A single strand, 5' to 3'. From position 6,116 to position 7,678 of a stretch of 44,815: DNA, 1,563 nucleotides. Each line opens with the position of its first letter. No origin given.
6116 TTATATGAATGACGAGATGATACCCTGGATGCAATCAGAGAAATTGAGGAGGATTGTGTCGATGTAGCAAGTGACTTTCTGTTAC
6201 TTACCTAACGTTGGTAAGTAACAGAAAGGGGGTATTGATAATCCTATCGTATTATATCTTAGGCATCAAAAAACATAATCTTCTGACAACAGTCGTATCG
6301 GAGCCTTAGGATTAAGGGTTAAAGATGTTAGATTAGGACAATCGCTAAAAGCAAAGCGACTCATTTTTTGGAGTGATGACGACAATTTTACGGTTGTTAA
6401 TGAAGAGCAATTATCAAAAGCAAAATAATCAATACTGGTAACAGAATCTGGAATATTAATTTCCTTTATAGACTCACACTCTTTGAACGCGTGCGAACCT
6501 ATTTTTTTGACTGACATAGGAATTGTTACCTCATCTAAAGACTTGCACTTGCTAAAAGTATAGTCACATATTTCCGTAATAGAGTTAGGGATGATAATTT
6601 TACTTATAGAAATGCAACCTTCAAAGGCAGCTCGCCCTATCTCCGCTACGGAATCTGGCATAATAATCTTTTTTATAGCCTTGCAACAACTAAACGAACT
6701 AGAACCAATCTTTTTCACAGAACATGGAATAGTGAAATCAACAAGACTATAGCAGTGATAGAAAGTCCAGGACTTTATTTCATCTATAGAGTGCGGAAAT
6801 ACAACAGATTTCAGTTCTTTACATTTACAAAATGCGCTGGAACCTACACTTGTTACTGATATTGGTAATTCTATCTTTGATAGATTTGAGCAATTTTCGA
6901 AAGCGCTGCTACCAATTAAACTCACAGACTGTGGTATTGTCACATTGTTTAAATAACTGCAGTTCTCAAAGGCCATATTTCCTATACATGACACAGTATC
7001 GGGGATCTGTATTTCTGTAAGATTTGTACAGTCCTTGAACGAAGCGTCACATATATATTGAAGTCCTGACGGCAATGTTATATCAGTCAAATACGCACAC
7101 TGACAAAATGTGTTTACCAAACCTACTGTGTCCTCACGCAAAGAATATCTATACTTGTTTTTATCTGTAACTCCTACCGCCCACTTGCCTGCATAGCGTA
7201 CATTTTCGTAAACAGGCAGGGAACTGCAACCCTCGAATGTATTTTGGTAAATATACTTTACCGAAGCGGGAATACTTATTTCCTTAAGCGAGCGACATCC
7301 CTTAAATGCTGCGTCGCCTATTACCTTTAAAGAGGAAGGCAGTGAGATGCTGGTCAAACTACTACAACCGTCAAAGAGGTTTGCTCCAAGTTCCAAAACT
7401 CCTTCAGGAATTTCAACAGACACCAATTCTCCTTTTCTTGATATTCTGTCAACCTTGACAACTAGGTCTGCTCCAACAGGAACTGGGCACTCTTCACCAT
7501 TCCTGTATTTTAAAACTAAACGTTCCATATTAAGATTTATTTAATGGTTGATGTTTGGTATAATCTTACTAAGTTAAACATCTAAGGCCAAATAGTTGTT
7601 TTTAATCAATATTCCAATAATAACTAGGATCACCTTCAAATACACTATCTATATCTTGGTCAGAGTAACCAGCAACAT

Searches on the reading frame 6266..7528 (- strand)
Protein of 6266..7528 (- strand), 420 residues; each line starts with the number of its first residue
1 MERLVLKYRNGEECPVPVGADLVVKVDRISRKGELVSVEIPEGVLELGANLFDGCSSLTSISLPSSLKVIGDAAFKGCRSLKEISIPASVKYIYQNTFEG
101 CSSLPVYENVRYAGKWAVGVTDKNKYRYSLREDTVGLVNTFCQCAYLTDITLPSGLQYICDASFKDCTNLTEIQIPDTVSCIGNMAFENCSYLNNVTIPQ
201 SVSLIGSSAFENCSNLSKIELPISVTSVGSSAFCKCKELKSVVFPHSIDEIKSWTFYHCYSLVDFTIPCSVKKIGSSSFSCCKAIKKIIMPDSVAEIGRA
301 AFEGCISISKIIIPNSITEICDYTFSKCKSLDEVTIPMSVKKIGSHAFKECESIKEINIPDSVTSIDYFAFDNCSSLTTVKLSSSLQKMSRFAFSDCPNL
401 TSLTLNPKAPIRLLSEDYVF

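Call 96: search_protein_families(library=pfam, proteins=[window:6266-7528:-], max_evalue=0.0001)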
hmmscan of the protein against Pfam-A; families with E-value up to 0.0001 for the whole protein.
window:6266-7528:- (420 aa): 3 families
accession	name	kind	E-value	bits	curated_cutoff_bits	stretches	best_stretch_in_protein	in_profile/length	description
PF13306.12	LRR_5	-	1.1e-145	478.3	27.7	5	250-374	2-123/127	BspA type Leucine rich repeat region (6 copies)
PF13855.12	LRR_8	-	4.1e-15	55.7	27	0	363-406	13-57/61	Leucine rich repeat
PF23952.1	LRR_EndoS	-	9.1e-08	32.8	27.9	0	338-400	45-108/116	Endo-beta-N-acetylglucosaminidase EndoS LRR domain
